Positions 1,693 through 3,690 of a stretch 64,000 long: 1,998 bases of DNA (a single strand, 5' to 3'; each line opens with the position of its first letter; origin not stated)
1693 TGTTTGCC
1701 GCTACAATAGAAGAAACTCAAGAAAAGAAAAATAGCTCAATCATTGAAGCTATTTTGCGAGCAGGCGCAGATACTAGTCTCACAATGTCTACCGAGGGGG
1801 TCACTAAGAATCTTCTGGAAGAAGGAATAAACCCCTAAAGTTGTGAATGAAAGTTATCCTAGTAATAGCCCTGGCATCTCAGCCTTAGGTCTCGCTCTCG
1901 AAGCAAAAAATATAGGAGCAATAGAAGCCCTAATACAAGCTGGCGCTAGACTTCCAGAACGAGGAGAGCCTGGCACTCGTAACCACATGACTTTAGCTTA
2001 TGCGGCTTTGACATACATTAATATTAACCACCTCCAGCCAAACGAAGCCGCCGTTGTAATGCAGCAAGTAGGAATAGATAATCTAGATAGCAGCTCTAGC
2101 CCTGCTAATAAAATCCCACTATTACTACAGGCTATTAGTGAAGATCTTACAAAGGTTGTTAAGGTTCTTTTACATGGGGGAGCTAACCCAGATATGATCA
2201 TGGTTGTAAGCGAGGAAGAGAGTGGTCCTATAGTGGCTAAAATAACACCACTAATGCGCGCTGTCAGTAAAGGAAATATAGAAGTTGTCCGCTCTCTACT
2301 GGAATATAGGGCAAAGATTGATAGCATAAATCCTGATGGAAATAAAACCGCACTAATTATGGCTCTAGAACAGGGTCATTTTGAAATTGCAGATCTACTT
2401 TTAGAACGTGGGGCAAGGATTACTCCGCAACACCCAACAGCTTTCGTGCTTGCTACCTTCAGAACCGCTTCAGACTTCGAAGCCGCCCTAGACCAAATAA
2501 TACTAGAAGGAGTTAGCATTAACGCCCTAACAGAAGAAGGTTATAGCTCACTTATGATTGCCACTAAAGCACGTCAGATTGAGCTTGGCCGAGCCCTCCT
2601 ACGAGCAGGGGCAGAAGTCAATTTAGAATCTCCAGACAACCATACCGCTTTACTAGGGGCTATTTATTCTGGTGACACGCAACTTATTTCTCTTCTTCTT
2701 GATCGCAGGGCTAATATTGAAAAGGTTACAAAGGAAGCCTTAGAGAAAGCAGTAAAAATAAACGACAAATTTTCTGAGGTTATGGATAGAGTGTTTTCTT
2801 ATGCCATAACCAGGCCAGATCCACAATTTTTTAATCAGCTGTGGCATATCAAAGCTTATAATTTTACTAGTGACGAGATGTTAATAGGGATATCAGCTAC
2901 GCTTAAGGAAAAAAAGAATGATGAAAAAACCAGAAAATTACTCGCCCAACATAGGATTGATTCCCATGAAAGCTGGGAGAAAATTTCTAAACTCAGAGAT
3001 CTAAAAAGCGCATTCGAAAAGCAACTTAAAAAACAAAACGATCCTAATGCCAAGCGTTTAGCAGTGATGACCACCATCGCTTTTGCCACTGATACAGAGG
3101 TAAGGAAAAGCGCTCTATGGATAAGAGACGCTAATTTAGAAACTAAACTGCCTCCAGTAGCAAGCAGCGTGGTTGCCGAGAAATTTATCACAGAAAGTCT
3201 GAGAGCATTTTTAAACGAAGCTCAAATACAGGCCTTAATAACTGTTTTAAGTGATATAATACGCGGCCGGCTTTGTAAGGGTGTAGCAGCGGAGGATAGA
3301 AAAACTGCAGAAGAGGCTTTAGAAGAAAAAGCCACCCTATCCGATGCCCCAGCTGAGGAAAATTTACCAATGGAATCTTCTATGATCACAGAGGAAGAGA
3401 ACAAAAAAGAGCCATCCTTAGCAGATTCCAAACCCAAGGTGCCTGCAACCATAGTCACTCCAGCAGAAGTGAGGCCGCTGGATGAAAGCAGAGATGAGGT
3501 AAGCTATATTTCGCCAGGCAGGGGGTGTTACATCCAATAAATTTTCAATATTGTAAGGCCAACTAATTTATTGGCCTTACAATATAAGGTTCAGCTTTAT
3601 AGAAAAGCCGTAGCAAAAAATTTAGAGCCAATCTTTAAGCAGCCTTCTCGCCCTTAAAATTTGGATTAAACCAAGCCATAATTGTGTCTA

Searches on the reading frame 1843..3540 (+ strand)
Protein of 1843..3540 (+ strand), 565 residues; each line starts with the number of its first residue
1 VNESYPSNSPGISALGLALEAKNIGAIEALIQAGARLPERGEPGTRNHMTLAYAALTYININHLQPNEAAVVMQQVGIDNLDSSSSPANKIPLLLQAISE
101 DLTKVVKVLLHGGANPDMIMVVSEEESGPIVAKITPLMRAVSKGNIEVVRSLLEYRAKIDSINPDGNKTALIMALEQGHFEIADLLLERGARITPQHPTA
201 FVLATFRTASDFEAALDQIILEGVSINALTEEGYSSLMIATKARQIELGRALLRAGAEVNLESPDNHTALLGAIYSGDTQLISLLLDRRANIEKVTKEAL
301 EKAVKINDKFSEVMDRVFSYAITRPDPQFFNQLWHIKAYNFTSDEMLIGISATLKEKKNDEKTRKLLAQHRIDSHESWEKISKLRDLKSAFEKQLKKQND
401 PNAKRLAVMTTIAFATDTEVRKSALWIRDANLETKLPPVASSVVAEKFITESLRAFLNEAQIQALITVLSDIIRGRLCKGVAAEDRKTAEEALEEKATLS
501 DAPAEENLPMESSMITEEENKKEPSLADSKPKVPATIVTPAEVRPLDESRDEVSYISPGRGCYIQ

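Call 32: search_protein_families(library=pfam, proteins=[window:1843-3540:+], max_evalue=0.01)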
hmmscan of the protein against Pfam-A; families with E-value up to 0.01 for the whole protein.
window:1843-3540:+ (565 aa): 6 families
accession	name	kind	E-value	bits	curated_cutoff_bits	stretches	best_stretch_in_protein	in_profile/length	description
PF12796.13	Ank_2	-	5.2e-26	91.5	27.3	2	94-195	1-88/90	Ankyrin repeats (3 copies)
PF00023.36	Ank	-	1.1e-21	76.2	21.1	1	135-163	4-32/33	Ankyrin repeat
PF13606.12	Ank_3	-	3.1e-18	64.1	22.3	1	134-160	3-29/30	Ankyrin repeat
PF13637.12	Ank_4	-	2.7e-13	50.2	22.7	1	137-187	1-50/50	Ankyrin repeats (many copies)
PF13857.12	Ank_5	-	4.6e-13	49.6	27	2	135-174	18-56/56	Ankyrin repeats (many copies)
PF24521.3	Ank_KRIT1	-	6.1e-07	29.7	80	1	135-191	20-70/149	KRIT1 ankyrin-repeats domain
